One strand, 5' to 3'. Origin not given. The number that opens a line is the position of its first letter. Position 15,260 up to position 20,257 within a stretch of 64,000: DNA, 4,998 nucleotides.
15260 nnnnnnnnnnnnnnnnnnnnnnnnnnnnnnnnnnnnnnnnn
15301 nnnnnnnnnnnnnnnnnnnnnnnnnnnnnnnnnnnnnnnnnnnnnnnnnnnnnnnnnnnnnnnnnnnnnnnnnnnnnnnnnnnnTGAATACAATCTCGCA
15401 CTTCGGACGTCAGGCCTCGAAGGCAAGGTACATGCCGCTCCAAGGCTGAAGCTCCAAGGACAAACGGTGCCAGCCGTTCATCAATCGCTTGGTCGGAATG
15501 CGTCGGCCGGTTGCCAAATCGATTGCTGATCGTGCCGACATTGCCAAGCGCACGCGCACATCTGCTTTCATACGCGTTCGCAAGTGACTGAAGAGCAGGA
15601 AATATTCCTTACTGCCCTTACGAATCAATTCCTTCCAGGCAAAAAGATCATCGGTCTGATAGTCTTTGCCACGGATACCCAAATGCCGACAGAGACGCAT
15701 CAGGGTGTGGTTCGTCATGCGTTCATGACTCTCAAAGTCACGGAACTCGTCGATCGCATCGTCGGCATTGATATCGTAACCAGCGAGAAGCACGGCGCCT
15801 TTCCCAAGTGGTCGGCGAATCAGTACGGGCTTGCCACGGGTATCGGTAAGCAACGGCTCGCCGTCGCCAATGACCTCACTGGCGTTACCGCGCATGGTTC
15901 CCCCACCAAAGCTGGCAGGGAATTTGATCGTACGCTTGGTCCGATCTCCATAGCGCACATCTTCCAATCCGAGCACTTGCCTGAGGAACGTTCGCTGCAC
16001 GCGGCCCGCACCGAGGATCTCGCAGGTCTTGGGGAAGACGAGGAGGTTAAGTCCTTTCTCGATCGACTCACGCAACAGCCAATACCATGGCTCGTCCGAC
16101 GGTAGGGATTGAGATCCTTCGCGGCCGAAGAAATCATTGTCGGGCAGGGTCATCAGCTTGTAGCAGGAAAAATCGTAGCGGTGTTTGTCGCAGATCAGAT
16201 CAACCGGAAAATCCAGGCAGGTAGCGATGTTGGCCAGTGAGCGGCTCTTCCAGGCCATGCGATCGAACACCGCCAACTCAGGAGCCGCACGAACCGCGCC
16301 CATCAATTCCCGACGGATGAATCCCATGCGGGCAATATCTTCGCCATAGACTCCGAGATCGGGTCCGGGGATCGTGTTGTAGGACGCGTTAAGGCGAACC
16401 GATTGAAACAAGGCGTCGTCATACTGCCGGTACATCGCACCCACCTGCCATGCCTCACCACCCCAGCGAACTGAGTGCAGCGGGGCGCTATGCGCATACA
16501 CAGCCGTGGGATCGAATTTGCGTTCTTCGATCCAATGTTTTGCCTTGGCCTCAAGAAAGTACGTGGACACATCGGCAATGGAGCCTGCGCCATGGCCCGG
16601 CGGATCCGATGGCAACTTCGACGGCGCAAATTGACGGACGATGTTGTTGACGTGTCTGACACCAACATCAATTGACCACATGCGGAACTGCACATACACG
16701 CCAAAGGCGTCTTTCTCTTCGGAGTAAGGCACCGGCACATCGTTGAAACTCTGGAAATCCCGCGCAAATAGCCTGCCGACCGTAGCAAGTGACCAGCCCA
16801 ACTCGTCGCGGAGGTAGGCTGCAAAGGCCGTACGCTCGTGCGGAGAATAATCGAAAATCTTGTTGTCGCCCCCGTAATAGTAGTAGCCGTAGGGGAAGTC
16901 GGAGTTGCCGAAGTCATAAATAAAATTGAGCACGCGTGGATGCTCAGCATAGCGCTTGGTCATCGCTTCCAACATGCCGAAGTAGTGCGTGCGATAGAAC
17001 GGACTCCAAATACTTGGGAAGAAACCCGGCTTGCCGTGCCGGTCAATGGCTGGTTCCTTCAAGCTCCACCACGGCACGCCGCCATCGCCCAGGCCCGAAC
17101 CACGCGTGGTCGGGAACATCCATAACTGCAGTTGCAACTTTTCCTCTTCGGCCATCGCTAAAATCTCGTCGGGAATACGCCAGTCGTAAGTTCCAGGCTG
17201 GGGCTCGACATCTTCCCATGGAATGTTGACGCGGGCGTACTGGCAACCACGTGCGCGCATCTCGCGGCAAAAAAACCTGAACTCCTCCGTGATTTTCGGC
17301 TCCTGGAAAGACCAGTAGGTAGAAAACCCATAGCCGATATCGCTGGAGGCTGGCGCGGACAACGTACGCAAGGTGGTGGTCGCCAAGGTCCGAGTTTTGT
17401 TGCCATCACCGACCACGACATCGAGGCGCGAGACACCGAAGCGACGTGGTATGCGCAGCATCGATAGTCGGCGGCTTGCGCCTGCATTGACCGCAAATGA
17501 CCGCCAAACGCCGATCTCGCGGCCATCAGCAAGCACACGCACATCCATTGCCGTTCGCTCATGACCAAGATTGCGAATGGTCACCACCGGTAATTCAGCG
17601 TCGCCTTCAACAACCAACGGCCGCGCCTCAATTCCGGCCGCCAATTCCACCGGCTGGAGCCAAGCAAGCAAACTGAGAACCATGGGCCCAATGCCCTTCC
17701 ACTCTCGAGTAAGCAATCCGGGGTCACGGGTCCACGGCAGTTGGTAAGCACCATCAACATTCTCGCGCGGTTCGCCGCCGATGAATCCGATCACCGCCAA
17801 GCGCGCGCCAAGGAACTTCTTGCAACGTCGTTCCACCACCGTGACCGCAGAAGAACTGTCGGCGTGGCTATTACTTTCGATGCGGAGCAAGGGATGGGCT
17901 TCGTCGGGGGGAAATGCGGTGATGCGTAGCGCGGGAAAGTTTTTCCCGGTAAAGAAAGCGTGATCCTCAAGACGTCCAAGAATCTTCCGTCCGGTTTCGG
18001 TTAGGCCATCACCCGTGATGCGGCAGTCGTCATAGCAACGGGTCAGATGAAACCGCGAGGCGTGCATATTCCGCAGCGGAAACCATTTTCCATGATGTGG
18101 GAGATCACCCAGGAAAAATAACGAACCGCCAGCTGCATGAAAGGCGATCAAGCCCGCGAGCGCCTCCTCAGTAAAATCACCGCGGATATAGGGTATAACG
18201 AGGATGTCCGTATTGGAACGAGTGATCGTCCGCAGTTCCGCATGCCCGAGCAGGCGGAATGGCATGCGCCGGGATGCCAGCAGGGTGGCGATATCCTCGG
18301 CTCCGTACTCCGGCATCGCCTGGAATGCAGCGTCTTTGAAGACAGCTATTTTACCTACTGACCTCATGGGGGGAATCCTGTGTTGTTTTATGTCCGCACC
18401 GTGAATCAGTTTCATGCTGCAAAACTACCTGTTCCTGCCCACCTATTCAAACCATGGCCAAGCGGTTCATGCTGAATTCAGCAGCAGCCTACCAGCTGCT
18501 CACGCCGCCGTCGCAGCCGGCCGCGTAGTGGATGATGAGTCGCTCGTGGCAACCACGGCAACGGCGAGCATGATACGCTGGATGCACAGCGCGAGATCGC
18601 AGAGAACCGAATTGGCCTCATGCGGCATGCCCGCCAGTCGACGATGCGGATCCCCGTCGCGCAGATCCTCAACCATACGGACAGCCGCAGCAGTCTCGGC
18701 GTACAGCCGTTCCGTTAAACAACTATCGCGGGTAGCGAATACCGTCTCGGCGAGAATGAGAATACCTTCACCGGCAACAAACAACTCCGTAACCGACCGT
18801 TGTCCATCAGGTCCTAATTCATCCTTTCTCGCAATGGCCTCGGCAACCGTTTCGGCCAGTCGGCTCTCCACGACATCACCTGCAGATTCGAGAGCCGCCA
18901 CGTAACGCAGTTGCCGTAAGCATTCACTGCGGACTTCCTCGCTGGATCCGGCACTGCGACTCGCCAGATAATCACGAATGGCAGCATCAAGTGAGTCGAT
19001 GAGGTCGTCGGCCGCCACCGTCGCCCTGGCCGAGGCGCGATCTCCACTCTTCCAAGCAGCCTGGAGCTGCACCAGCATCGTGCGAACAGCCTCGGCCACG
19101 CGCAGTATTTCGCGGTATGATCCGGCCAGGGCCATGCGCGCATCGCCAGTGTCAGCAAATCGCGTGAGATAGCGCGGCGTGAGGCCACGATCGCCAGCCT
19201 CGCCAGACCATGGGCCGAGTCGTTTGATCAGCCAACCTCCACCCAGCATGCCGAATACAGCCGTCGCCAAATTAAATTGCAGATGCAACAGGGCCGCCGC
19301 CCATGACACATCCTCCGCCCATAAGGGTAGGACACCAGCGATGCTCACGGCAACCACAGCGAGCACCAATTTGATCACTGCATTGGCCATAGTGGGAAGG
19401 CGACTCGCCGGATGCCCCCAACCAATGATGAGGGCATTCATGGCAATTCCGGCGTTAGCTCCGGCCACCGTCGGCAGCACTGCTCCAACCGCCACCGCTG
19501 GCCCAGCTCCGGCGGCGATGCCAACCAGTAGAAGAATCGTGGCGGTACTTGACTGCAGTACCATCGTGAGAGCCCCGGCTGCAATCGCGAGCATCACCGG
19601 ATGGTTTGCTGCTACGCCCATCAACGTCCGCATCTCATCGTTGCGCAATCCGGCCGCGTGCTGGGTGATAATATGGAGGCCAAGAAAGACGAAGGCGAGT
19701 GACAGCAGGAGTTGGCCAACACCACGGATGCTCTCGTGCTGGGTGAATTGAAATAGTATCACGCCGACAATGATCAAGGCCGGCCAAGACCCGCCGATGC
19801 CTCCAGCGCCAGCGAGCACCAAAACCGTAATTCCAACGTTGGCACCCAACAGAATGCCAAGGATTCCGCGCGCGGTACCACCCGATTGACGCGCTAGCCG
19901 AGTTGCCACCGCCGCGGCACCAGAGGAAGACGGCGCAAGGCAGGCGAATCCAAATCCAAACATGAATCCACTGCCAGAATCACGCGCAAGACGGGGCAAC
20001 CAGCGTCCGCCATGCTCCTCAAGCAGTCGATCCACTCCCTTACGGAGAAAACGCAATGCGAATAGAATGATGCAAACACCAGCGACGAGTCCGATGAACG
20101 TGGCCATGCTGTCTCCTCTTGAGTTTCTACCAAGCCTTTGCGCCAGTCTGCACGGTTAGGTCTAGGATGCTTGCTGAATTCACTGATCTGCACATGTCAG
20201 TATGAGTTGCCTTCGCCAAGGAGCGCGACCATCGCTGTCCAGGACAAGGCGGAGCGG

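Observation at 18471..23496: Shared palindrome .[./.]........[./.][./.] in the promoter regions of the glycan-utilisation genes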

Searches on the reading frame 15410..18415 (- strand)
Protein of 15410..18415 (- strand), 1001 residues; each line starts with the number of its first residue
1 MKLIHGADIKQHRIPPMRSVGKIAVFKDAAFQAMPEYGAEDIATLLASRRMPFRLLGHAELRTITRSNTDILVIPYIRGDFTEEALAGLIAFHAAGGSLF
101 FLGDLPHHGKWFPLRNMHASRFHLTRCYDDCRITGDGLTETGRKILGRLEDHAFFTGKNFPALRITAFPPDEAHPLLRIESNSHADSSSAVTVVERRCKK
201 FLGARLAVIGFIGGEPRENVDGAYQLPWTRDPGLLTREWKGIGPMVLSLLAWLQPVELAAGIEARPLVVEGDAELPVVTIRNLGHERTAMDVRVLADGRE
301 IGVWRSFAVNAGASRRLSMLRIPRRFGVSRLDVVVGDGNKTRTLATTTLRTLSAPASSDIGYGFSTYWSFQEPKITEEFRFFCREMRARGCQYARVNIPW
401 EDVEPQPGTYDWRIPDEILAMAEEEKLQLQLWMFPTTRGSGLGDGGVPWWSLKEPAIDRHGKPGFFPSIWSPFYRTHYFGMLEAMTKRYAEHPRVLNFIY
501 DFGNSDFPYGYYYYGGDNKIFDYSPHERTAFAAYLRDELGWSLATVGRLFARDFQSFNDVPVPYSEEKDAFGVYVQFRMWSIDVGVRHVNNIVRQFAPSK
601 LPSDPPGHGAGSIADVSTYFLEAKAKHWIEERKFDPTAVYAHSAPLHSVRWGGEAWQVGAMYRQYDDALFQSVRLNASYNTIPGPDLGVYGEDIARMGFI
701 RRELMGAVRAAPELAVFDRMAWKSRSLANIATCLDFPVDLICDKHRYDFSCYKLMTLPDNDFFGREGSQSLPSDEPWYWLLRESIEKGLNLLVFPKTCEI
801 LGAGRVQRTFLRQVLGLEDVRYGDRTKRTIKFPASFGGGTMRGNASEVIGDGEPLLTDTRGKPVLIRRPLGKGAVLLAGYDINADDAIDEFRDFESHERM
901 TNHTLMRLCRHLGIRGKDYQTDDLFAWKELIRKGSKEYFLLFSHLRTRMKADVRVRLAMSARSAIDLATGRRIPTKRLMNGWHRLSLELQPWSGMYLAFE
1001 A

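Call 15: search_protein_families(library=pfam, proteins=[window:15410-18415:-])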
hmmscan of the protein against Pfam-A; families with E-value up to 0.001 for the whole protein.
window:15410-18415:- (1001 aa): 1 family
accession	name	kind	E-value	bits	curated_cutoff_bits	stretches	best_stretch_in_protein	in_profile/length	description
PF02449.21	Glyco_hydro_42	-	3.4e-09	37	21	1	383-599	16-230/376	Beta-galactosidase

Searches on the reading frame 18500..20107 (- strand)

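Call 15: search_protein_families(library=pfam, proteins=[window:18500-20107:-])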
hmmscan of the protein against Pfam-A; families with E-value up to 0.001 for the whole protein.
window:18500-20107:- (535 aa): 2 families
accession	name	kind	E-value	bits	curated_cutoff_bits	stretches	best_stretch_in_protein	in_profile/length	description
PF02690.20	Na_Pi_cotrans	-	1.5e-23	83.8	29.1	2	13-148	1-136/137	Na+/Pi-cotransporter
PF01895.24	PhoU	-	2.4e-05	25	23.5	1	334-411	1-80/89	PhoU domain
